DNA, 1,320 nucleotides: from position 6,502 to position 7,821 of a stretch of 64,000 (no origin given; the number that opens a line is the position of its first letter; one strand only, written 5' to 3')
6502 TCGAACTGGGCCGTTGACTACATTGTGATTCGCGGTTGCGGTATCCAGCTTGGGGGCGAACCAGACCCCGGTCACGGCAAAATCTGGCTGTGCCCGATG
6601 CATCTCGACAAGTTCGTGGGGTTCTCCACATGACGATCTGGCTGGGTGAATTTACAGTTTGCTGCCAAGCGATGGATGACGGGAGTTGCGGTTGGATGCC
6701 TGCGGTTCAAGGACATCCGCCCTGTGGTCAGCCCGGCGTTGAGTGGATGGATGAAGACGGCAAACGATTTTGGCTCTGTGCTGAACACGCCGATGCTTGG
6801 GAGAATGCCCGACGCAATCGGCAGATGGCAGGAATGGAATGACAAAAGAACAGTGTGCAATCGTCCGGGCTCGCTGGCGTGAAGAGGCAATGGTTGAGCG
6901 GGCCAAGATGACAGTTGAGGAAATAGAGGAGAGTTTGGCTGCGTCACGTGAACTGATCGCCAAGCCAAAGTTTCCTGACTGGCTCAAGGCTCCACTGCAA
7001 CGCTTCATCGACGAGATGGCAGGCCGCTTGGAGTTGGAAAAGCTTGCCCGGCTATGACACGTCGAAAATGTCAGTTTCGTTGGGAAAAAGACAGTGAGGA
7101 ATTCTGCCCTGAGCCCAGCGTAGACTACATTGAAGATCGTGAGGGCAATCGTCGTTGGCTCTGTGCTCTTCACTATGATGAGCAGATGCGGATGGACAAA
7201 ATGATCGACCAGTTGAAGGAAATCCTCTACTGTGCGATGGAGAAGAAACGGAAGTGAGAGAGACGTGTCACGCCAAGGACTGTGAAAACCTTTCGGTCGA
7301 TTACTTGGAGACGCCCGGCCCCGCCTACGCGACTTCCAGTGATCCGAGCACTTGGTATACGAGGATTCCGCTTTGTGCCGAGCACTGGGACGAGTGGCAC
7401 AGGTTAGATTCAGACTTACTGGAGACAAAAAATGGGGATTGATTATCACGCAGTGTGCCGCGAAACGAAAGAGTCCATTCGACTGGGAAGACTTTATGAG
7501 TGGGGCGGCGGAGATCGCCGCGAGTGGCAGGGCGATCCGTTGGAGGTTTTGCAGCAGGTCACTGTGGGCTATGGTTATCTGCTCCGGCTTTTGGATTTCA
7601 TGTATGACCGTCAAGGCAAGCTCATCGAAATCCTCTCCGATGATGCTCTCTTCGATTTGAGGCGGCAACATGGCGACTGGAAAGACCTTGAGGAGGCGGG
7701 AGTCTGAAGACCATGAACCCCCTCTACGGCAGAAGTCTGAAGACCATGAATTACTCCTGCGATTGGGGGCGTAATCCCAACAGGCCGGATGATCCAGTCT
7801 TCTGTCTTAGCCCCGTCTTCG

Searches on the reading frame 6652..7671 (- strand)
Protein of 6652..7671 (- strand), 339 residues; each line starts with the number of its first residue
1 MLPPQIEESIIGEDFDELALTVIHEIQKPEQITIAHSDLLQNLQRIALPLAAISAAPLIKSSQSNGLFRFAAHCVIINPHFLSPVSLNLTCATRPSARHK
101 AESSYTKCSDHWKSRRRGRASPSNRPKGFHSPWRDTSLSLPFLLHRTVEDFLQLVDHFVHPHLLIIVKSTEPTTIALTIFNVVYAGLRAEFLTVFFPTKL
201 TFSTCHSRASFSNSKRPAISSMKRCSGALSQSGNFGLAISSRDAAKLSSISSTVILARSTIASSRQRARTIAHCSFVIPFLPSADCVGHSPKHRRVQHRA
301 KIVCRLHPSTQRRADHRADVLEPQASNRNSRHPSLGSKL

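Call 16: search_protein_families(library=phrogs, proteins=[window:6652-7671:-], max_evalue=0.001)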
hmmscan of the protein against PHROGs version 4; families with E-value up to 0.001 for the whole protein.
window:6652-7671:- (339 aa): 0 families

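Call 33: find_encoding_contigs(protein=window:6652-7671:-, flank=10000, max_places=1)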
Protein window:6652-7671:- (339 aa): no gene with exactly this product is on record in the collection.
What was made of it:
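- Tried and rejected: ORF 6652-7671 (-) is not on record as a gene and is probably a shadow ORF (call 33).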
